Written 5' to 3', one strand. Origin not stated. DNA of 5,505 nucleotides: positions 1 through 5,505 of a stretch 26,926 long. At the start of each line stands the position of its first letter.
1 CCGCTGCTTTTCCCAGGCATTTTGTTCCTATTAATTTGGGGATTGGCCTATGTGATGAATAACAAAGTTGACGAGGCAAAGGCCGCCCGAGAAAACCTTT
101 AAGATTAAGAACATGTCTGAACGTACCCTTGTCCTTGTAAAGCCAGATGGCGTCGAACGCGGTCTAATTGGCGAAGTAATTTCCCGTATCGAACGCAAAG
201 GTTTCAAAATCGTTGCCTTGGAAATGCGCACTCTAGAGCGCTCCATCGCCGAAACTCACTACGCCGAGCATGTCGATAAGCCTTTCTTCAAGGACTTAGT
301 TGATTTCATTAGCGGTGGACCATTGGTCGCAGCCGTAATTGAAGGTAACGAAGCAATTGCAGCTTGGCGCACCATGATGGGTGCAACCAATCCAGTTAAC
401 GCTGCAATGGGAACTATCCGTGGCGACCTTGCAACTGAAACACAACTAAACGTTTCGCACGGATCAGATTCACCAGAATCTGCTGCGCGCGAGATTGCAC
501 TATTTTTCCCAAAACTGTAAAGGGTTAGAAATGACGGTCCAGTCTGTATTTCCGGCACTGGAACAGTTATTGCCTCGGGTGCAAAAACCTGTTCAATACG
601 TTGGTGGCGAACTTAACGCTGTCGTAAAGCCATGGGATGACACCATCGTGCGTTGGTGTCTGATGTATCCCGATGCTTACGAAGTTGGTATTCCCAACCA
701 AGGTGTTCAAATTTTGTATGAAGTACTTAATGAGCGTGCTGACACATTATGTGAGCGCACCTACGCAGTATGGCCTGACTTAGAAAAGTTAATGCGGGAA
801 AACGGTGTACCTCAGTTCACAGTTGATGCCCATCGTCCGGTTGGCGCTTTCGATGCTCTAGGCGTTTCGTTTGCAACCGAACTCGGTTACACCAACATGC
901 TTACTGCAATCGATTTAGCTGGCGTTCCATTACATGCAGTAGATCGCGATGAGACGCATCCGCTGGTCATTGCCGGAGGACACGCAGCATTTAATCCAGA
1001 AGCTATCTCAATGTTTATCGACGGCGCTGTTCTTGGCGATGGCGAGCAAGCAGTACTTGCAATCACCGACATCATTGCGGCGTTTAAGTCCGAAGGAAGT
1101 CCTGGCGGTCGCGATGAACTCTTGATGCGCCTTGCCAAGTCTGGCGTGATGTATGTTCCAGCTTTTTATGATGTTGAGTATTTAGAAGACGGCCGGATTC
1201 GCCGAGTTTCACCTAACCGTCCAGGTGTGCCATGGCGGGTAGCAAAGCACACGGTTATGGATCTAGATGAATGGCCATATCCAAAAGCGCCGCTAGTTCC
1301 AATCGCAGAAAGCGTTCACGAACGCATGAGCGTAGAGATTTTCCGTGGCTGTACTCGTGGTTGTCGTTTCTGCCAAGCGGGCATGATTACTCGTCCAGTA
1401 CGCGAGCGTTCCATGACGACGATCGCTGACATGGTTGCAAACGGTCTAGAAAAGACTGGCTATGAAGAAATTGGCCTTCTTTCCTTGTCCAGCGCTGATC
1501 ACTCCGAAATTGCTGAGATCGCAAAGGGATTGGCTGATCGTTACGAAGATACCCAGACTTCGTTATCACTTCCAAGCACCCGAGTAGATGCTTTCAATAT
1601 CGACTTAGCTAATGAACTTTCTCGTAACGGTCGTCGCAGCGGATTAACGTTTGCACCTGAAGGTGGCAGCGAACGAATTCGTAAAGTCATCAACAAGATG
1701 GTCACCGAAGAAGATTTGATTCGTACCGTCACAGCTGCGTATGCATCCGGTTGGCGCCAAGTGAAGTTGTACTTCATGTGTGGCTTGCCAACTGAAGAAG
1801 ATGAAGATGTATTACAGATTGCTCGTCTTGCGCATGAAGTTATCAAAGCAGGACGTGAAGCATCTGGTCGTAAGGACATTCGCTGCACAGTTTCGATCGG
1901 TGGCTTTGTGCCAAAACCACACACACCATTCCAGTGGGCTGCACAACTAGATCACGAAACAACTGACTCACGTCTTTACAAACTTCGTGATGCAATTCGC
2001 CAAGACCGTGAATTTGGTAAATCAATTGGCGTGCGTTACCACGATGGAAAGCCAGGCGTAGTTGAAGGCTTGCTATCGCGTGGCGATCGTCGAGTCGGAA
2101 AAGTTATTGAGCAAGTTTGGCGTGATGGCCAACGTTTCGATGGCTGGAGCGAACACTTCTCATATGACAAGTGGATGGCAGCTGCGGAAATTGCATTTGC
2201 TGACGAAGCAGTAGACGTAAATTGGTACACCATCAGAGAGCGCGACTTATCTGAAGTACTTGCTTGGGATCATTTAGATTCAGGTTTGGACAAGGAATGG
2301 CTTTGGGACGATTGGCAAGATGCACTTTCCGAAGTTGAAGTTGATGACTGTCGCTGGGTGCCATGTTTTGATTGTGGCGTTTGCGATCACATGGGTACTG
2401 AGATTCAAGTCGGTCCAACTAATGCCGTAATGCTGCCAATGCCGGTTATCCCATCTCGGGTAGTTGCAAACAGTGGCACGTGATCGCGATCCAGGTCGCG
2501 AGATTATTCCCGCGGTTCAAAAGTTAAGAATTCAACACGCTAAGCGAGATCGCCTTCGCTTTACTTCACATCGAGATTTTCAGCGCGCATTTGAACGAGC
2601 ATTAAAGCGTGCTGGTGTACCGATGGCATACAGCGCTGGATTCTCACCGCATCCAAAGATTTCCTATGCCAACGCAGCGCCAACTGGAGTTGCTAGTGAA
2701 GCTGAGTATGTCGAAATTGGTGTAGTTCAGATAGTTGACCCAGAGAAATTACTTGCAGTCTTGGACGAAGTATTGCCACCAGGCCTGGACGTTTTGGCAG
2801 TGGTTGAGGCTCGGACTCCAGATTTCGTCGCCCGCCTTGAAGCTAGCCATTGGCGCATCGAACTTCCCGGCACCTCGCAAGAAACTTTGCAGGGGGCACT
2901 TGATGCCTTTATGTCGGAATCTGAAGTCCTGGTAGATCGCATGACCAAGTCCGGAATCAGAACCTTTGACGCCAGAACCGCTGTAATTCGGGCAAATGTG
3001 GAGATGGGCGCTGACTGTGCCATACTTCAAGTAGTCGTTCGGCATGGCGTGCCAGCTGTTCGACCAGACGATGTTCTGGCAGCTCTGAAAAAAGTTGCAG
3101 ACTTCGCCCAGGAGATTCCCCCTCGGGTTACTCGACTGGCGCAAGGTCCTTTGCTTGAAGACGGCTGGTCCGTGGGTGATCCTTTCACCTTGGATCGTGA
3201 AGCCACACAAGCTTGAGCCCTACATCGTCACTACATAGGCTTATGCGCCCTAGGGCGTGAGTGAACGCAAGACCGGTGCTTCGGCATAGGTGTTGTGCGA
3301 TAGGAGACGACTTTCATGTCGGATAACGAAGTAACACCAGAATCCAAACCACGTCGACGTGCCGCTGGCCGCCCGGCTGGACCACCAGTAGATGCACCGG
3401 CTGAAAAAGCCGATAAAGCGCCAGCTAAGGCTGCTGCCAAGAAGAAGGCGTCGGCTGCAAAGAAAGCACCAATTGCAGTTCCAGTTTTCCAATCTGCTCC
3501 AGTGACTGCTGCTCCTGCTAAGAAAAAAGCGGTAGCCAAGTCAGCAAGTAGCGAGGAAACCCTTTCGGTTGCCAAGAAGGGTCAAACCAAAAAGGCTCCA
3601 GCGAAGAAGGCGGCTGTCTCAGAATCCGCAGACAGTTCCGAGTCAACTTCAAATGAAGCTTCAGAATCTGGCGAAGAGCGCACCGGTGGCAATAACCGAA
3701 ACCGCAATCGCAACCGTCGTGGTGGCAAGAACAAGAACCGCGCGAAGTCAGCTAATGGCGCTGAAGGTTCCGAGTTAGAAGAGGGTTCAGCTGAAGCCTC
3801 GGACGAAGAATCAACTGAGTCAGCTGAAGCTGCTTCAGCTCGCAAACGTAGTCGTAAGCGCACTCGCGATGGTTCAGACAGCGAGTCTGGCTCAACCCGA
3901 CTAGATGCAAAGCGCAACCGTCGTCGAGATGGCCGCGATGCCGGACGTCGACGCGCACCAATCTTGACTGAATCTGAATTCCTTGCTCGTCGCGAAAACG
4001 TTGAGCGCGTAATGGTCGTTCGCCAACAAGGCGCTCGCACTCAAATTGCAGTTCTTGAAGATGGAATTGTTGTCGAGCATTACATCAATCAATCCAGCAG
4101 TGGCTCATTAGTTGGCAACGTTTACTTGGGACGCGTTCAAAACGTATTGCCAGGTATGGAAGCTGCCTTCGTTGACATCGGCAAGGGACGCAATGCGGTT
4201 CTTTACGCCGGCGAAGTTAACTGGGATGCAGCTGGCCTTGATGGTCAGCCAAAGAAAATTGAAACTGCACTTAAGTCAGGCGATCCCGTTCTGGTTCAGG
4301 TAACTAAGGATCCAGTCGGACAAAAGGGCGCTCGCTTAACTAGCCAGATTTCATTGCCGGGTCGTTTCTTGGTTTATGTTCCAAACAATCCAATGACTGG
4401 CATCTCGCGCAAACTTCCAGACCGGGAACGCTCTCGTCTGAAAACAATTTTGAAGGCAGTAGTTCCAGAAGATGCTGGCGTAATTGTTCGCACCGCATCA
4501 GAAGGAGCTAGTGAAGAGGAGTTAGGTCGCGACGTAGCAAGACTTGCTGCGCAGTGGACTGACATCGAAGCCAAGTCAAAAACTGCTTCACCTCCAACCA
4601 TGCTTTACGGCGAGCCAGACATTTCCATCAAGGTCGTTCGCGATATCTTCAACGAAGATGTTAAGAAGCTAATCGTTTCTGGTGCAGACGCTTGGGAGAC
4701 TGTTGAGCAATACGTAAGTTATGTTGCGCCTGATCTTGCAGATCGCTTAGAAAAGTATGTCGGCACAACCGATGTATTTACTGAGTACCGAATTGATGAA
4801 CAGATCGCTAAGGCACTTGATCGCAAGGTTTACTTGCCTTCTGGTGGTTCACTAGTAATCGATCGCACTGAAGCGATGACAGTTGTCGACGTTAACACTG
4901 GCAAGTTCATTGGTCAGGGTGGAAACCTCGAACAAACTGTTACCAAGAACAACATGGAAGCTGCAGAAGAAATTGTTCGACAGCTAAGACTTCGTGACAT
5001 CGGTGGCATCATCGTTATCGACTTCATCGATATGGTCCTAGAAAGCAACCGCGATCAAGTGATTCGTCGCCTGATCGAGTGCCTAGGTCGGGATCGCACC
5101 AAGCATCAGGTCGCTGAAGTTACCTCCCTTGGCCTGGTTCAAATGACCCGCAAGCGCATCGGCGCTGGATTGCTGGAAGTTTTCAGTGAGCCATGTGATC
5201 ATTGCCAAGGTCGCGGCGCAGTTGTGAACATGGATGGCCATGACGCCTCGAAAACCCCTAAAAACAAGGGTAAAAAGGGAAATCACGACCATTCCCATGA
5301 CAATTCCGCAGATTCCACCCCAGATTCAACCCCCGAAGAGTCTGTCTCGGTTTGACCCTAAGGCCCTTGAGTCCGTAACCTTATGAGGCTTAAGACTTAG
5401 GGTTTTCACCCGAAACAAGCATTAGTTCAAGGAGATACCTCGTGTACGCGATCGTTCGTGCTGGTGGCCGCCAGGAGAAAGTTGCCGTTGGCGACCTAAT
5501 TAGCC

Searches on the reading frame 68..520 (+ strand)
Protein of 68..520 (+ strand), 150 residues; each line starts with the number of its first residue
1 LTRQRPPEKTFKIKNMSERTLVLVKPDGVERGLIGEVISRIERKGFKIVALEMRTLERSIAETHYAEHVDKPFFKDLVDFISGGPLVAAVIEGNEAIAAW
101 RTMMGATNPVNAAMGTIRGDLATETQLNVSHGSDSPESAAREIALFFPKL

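Call 6: search_protein_families(library=pfam, proteins=[window:68-520:+], max_evalue=0.001)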
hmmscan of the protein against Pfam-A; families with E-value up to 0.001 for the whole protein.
window:68-520:+ (150 aa): 1 family
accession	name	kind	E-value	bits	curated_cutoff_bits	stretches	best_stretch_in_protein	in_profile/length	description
PF00334.24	NDK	-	2.1e-55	186.7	27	1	18-149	1-132/135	Nucleoside diphosphate kinase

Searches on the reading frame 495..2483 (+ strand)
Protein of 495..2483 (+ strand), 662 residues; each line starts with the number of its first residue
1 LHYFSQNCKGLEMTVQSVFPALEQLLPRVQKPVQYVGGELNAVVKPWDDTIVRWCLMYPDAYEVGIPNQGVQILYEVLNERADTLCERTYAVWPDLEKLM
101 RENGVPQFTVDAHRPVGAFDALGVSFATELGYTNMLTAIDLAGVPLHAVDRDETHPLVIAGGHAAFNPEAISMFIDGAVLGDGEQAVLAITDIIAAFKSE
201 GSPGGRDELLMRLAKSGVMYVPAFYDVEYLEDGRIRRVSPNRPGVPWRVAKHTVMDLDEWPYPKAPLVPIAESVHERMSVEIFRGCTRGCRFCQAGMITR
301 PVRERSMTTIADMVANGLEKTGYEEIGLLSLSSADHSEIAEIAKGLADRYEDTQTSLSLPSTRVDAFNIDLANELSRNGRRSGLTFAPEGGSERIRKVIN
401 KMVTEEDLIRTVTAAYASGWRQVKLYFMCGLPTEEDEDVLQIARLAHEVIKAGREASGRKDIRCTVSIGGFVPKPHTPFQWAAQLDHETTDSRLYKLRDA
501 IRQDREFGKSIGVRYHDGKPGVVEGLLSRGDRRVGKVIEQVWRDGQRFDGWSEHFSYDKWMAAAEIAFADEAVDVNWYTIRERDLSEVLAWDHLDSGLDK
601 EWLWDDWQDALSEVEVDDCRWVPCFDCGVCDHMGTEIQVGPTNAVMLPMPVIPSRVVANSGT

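Call 5: search_protein_families(library=pfam, proteins=[window:495-2483:+], max_evalue=0.001)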
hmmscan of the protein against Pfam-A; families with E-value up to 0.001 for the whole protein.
window:495-2483:+ (662 aa): 2 families
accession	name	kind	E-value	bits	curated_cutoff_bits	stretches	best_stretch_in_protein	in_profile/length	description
PF19864.5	Radical_SAM_N2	-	1.3e-50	171.2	29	1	70-222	1-151/151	Radical SAM proteins, N-terminal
PF04055.27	Radical_SAM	-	1.3e-22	81.1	29.5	1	280-446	1-166/166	Radical SAM superfamily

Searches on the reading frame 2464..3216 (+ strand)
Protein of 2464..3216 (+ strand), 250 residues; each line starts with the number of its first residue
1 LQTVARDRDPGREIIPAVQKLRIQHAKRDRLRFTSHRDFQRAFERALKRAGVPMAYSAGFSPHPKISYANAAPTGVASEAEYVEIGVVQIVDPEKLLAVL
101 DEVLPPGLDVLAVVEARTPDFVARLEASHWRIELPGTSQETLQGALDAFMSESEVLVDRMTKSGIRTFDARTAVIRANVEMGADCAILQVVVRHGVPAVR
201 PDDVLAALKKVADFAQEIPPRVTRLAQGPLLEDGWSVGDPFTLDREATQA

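Call 5: search_protein_families(library=pfam, proteins=[window:2464-3216:+], max_evalue=0.001)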
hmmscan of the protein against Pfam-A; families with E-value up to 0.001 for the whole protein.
window:2464-3216:+ (250 aa): 1 family
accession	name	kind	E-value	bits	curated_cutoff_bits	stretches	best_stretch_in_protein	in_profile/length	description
PF10105.14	DUF2344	-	6.9e-50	169.8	23.8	1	20-201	1-176/176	Uncharacterized protein conserved in bacteria (DUF2344)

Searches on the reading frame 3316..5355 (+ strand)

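Call 5: search_protein_families(library=pfam, proteins=[window:3316-5355:+], max_evalue=0.001)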
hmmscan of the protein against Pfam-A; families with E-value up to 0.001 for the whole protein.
window:3316-5355:+ (679 aa): 1 family
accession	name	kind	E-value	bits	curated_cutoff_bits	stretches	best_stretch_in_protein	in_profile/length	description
PF10150.14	RNase_E_G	-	1.4e-101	339.9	25.5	1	346-614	1-269/270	Ribonuclease E/G family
